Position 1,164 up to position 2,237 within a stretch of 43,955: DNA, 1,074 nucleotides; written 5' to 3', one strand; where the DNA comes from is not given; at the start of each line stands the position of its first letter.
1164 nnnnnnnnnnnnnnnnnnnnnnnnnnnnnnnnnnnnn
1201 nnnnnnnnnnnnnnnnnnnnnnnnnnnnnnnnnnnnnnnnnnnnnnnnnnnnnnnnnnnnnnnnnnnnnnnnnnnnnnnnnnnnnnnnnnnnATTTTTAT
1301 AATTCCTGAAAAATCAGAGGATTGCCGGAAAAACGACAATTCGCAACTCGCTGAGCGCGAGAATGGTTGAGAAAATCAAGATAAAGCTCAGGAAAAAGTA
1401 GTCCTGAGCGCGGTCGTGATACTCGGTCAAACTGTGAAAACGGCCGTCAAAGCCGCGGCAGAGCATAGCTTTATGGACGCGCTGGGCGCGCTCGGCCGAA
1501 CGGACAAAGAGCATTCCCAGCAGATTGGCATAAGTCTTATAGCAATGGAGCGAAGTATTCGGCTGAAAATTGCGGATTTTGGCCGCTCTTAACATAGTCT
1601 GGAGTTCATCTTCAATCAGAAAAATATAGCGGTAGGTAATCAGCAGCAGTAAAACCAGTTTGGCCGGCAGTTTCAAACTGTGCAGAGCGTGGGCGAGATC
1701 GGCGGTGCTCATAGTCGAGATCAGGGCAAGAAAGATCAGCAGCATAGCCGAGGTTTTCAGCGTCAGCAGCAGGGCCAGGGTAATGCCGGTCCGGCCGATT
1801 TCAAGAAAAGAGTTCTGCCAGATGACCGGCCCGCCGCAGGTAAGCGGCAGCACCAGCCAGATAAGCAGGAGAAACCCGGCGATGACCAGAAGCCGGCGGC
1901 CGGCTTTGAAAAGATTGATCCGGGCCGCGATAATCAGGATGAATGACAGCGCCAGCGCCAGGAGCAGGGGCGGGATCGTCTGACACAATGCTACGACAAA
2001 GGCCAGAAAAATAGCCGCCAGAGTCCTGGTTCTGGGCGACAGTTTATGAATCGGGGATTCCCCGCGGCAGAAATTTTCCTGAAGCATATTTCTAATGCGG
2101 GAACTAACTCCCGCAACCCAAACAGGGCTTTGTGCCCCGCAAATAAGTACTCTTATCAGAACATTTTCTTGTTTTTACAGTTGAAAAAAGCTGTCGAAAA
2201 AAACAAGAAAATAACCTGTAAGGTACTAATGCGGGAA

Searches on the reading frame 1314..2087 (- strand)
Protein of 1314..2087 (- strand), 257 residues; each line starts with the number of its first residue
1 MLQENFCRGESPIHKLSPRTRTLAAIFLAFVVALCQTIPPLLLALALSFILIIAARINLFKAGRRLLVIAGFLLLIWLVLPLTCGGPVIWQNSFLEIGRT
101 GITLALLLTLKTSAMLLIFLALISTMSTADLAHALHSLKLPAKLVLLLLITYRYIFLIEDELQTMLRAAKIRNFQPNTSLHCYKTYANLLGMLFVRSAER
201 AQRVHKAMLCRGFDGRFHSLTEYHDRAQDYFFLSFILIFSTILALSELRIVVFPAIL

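Call 20: find_encoding_contigs(protein=window:1314-2087:-, flank=10000, max_places=6)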
Protein window:1314-2087:- (257 aa): 2 contigs read that carry it; 2 places shown.
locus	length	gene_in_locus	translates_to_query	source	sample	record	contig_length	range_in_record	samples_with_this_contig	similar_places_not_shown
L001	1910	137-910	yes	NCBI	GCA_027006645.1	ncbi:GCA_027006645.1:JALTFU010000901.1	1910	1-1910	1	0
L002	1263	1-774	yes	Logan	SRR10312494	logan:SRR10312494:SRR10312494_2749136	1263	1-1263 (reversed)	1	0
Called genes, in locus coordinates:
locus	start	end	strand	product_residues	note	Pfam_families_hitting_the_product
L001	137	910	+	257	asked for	PF02361:CbiQ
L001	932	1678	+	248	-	PF00005:ABC_tran, PF02463:SMC_N, PF13304:AAA_21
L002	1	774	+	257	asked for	PF02361:CbiQ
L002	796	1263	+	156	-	?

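Call 29: find_homologous_proteins(query=window:1314-2087:-, max_evalue=1e-30)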
Query window:1314-2087:- (257 aa): 304 proteins with E <= 1e-30 among 8000 candidates; the best 120 are listed.
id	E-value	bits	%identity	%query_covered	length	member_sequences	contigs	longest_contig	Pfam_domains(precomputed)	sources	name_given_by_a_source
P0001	2.4e-157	540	100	100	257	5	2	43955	PF02361.22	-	-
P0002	9.0e-131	453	84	100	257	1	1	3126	PF02361.22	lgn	-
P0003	9.4e-130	450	83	100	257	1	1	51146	PF02361.22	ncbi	-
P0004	2.4e-128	445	82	100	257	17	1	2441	PF02361.22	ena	-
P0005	1.6e-126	439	79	100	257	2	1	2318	PF02361.22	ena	-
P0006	8.5e-114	397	74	100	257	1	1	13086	PF02361.22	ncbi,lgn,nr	ncbi:cobalt ECF transporter T component CbiQ [bacterium]|nr:cobalt ECF transporter T component CbiQ 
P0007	5.7e-113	395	73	100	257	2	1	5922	PF02361.22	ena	-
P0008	7.2e-112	391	71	100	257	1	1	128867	PF02361.22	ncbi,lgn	-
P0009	1.2e-108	381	71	100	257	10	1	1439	PF02361.22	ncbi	-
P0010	2.3e-106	373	74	96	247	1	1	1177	PF02361.22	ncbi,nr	ncbi:MAG: cobalt ECF transporter T component CbiQ, partial [Deltaproteobacteria bacterium]|nr:cobalt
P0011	4.2e-97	343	65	100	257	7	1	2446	PF02361.22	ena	-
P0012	4.7e-95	336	63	100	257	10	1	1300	PF02361.22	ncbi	-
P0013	7.3e-94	332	64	99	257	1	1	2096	PF02361.22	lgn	-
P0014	1.2e-93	331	62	100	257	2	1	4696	PF02361.22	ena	-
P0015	5.7e-91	323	61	99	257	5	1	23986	PF02361.22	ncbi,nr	ncbi:MAG: cobalt ECF transporter T component CbiQ [Pseudomonadota bacterium]|nr:cobalt ECF transport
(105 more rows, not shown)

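Call 30: find_encoding_contigs(protein=P0003, flank=10000, max_places=3)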
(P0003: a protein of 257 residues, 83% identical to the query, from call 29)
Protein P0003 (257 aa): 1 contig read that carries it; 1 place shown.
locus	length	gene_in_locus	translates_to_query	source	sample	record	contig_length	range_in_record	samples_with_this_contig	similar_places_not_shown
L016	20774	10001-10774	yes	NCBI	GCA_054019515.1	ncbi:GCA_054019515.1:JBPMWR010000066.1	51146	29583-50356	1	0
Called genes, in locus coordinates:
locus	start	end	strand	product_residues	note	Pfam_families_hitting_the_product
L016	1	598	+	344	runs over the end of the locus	PF09314:DUF1972 (weak), PF13439:Glyco_transf_4, PF13477:Glyco_trans_4_2 (weak), PF13579:Glyco_trans_4_4, PF00534:Glycos_transf_1, PF13692:Glyco_trans_1_4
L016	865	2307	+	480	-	-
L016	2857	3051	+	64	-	-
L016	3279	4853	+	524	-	-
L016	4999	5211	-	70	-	-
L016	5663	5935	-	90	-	-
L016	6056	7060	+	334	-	PF10670:DUF4198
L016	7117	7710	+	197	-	PF01891:CbiM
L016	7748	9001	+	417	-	-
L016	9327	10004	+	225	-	PF27549:HI_1622_C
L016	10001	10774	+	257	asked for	PF02361:CbiQ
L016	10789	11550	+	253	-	PF00005:ABC_tran, PF02463:SMC_N, PF13304:AAA_21 (weak)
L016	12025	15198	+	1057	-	PF09826:Beta_propel (faint), PF08309:LVIVD (weak), PF22494:choice_anch_I (faint), PF08309:LVIVD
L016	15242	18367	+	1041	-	PF09826:Beta_propel (faint), PF08309:LVIVD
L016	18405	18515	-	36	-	-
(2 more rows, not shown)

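Call 31: find_encoding_contigs(protein=P0006, flank=10000, max_places=3)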
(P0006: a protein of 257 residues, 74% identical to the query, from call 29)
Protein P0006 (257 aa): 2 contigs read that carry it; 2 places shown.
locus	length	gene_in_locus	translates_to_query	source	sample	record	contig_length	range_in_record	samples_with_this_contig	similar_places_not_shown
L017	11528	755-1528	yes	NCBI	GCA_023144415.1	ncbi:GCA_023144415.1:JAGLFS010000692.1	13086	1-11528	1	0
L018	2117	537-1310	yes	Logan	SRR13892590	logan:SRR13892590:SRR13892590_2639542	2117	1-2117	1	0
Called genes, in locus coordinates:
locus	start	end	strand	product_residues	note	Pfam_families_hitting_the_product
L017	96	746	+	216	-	PF27549:HI_1622_C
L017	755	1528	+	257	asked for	PF02361:CbiQ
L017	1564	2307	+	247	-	PF00005:ABC_tran, PF02463:SMC_N, PF13304:AAA_21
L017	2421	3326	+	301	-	-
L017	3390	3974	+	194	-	-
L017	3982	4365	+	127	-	PF22818:ApeI-like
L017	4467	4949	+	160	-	PF13279:4HBT_2, PF03061:4HBT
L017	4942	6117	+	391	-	PF00109:ketoacyl-synt, PF02801:Ketoacyl-synt_C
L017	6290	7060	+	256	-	-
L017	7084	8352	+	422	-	PF02310:B12-binding (weak)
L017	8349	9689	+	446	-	PF02310:B12-binding, PF04055:Radical_SAM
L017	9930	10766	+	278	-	PF00497:SBP_bac_3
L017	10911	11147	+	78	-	-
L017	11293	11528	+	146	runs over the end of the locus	-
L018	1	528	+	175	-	?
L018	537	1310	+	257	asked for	PF02361:CbiQ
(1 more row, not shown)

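Call 32: find_encoding_contigs(protein=P0008, flank=10000, max_places=3)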
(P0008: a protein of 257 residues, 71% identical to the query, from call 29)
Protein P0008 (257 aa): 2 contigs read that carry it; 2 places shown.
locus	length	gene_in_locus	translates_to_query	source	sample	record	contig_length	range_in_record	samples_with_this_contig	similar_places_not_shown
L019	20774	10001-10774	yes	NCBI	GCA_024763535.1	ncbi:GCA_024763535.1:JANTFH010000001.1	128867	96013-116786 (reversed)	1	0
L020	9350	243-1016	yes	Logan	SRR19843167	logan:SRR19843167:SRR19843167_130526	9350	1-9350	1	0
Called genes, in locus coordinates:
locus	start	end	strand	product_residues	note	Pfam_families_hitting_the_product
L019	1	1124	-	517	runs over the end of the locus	PF01039:Carboxyl_trans, PF03255:ACCA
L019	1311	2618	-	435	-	PF03721:UDPG_MGDP_dh_N, PF00984:UDPG_MGDP_dh, PF03720:UDPG_MGDP_dh_C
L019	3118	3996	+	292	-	PF12728:HTH_17, PF12727:PBP_like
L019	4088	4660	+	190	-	PF04191:PEMT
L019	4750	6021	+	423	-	PF01554:MatE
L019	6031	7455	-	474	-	-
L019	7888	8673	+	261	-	PF10670:DUF4198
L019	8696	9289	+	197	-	PF01891:CbiM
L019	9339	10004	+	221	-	PF27549:HI_1622_C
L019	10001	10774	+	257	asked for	PF02361:CbiQ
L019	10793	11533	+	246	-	PF00005:ABC_tran, PF02463:SMC_N, PF13304:AAA_21 (weak)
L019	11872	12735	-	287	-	PF07589:PEP_exosort_dom (weak)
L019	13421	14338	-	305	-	PF13241:NAD_binding_7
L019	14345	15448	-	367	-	-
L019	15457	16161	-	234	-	PF00590:TP_methylase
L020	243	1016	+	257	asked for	PF02361:CbiQ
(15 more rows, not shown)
